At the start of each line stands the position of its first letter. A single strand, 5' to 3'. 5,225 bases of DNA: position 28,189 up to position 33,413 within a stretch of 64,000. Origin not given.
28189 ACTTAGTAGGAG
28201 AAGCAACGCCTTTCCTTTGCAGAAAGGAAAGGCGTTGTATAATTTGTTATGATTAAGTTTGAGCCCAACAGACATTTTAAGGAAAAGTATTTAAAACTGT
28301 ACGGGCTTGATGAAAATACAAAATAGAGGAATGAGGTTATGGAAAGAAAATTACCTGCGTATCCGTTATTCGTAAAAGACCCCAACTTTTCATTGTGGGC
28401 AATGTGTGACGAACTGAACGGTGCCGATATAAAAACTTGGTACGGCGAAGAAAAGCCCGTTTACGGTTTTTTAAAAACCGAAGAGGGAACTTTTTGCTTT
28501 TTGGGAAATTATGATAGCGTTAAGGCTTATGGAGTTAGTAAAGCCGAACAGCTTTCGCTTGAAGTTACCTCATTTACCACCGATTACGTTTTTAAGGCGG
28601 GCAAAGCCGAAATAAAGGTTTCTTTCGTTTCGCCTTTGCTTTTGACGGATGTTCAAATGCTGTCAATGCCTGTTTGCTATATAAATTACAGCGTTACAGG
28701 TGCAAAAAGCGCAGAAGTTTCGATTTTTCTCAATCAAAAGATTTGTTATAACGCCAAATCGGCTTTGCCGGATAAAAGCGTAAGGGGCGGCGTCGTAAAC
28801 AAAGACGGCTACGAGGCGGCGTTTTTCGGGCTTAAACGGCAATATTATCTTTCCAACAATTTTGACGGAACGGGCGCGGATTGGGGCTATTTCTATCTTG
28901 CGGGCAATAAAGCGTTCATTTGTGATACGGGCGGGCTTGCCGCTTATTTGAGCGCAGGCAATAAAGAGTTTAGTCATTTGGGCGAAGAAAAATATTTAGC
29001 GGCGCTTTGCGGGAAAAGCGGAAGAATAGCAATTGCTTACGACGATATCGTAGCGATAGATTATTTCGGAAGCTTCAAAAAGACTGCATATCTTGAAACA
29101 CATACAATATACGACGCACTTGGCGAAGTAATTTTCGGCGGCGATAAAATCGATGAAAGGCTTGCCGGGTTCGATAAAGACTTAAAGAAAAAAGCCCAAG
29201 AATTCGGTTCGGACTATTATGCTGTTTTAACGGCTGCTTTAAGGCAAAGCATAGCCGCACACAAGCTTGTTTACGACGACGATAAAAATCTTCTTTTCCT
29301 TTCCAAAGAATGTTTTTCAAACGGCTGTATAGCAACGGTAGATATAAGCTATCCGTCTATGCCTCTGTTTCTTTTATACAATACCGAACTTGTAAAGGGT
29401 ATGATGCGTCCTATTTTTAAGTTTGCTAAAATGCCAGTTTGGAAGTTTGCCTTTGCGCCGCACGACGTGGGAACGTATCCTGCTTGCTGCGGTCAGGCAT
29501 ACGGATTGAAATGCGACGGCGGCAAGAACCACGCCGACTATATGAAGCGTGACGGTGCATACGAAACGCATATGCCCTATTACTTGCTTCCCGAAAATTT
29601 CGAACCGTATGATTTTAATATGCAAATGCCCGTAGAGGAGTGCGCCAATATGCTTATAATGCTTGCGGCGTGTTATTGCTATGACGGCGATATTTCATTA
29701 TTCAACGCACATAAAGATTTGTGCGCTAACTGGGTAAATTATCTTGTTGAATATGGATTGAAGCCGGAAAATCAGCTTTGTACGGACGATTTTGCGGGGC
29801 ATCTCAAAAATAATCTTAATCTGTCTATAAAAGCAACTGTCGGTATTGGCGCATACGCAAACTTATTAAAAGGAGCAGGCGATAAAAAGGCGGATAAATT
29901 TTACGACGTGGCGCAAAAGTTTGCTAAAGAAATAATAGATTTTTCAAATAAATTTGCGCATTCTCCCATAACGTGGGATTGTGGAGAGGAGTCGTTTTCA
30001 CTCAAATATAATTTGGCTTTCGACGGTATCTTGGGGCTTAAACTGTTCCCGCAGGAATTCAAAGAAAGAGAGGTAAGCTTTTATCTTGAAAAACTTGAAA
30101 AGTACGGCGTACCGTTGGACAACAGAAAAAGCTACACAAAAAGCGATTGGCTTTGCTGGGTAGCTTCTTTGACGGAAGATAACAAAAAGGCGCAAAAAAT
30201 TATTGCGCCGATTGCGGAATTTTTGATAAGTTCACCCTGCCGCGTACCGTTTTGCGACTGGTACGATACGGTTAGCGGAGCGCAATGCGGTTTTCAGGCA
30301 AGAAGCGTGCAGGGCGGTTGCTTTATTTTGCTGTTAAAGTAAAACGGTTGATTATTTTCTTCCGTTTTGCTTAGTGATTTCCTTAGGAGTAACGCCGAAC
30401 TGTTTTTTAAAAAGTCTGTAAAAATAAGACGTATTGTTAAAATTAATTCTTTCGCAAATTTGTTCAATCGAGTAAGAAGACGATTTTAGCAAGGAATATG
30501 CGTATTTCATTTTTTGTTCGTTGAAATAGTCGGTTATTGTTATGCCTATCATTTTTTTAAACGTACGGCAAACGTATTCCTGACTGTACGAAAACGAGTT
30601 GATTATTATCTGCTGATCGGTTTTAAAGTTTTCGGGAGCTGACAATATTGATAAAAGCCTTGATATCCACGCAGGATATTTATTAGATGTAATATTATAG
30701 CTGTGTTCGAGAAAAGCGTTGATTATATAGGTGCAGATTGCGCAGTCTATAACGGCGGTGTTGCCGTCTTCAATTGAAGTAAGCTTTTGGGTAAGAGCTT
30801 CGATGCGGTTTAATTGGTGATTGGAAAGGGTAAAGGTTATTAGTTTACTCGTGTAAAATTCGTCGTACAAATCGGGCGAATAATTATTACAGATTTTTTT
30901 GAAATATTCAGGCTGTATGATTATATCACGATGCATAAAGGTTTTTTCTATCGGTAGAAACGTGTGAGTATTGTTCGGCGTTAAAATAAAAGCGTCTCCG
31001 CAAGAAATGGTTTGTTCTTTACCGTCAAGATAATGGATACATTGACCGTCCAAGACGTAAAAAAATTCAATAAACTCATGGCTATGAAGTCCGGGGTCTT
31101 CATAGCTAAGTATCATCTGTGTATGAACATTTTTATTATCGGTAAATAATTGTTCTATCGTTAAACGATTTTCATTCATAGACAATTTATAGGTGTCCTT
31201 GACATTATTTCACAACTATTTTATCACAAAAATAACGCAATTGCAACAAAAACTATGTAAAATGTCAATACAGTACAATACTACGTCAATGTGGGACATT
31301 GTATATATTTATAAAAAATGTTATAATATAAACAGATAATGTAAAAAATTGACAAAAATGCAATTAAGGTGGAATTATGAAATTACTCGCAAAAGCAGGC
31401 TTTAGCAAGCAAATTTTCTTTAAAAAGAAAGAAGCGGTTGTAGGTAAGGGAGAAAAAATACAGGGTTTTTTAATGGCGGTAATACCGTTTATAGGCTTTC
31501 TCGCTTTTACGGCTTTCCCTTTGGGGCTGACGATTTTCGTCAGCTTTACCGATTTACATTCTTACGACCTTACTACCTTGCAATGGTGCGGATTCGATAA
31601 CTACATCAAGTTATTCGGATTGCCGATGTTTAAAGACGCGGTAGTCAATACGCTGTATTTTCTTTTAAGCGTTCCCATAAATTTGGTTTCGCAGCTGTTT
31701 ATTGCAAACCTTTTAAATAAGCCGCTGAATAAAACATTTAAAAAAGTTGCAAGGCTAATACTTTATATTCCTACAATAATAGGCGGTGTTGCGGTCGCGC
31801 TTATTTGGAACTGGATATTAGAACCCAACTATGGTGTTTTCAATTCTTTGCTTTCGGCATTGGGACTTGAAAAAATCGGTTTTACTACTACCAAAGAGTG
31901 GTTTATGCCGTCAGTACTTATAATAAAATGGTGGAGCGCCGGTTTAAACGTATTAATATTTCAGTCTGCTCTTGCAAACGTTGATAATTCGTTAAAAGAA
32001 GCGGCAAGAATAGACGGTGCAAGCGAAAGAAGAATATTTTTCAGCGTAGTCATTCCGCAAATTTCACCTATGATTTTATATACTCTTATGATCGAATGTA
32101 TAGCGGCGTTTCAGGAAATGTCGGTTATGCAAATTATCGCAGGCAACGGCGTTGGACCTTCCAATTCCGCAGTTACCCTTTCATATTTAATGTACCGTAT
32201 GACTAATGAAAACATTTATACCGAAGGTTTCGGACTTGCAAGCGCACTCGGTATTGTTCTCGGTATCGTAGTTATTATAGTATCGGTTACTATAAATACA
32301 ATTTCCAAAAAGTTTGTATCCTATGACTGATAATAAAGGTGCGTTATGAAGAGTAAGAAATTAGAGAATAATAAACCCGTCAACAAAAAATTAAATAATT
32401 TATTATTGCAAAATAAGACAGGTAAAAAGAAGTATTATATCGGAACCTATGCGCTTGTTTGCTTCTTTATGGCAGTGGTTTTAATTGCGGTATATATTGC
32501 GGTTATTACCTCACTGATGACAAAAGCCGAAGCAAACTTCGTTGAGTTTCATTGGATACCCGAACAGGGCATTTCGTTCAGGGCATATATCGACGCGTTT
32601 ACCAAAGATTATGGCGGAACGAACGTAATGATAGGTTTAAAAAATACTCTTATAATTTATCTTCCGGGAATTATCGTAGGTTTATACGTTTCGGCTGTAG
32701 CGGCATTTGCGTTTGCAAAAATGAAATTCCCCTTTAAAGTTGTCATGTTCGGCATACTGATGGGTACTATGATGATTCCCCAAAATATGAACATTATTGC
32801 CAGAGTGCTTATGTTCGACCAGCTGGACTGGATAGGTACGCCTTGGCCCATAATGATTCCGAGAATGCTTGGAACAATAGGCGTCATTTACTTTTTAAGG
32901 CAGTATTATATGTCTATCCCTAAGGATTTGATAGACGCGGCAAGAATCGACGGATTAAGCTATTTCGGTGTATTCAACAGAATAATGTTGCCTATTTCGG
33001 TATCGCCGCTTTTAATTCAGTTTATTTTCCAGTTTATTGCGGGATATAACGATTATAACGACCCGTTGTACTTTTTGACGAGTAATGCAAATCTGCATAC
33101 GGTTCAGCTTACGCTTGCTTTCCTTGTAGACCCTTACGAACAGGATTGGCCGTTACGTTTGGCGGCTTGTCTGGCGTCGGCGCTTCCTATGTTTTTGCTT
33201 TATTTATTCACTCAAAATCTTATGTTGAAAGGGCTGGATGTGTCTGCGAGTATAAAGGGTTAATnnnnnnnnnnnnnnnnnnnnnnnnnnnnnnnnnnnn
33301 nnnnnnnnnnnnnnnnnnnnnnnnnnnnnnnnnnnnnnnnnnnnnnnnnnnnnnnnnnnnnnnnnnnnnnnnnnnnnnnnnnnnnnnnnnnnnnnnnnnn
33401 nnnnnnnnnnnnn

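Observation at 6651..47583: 17-bp direct repeat of the tRNA-Trp 3' end brackets a 40.9-kb island carrying defence, DNA-repair and glycan-utilisation cargo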

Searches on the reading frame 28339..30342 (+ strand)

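Call 8: search_protein_families(library=pfam, proteins=[window:28339-30342:+])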
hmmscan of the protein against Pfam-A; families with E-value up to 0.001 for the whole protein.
window:28339-30342:+ (667 aa): 3 families
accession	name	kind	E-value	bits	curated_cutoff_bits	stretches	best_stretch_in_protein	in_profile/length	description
PF16335.10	GtaA_6_Hairpin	-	2.5e-114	382.6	24.9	1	290-665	1-343/343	Glutaminase A six helical-hairpin domain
PF17168.10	DUF5127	-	1e-14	55.3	28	1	81-283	3-227/229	Domain of unknown function (DUF5127)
PF16334.10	DUF4964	-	4e-12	46.2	30.7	1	4-57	25-78/88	Domain of unknown function (DUF4964)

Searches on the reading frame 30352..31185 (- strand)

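Call 8: search_protein_families(library=pfam, proteins=[window:30352-31185:-])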
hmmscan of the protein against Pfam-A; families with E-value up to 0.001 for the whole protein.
window:30352-31185:- (277 aa): 4 families
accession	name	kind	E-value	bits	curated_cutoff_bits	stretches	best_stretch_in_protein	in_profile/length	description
PF12833.13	HTH_18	-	5.2e-17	62.4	33.6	1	197-272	4-79/80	Helix-turn-helix domain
PF00165.29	HTH_AraC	-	1.6e-15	57.2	26.6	1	233-270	1-40/42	Bacterial regulatory helix-turn-helix proteins, AraC family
PF07883.17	Cupin_2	-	1.7e-09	37.7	27.2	1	31-76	11-56/70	Cupin domain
PF02311.25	AraC_binding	-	2.7e-09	37.3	21.1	1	33-105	18-91/135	AraC-like ligand binding domain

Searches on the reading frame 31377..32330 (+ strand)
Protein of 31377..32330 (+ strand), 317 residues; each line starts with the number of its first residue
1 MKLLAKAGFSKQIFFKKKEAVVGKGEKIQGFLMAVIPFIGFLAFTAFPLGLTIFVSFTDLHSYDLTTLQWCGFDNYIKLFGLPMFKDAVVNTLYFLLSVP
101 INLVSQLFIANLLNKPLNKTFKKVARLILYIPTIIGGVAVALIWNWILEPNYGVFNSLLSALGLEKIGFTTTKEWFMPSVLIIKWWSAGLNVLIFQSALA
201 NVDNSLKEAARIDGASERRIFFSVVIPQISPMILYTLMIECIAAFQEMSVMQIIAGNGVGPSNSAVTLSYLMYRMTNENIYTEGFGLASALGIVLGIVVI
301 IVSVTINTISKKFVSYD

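Call 8: search_protein_families(library=pfam, proteins=[window:31377-32330:+])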
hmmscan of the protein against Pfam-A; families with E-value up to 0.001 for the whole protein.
window:31377-32330:+ (317 aa): 1 family
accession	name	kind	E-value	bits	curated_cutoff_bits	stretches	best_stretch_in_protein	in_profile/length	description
PF00528.27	BPD_transp_1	-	9.9e-21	74.7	26.4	1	108-305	7-173/184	Binding-protein-dependent transport system inner membrane component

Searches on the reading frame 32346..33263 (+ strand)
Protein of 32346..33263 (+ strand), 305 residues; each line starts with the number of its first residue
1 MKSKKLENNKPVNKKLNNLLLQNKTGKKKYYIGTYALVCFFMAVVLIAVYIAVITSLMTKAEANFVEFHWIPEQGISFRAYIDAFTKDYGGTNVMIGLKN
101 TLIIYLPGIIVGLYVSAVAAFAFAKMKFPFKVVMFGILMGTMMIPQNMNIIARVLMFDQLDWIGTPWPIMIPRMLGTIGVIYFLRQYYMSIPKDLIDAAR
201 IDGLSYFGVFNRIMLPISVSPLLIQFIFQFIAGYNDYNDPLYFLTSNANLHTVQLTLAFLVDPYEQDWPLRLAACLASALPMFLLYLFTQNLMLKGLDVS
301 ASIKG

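Call 8: search_protein_families(library=pfam, proteins=[window:32346-33263:+])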
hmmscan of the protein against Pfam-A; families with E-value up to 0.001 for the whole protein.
window:32346-33263:+ (305 aa): 1 family
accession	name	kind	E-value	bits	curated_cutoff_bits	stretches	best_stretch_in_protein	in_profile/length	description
PF00528.27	BPD_transp_1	-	1.2e-09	38.6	26.4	1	119-289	8-171/184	Binding-protein-dependent transport system inner membrane component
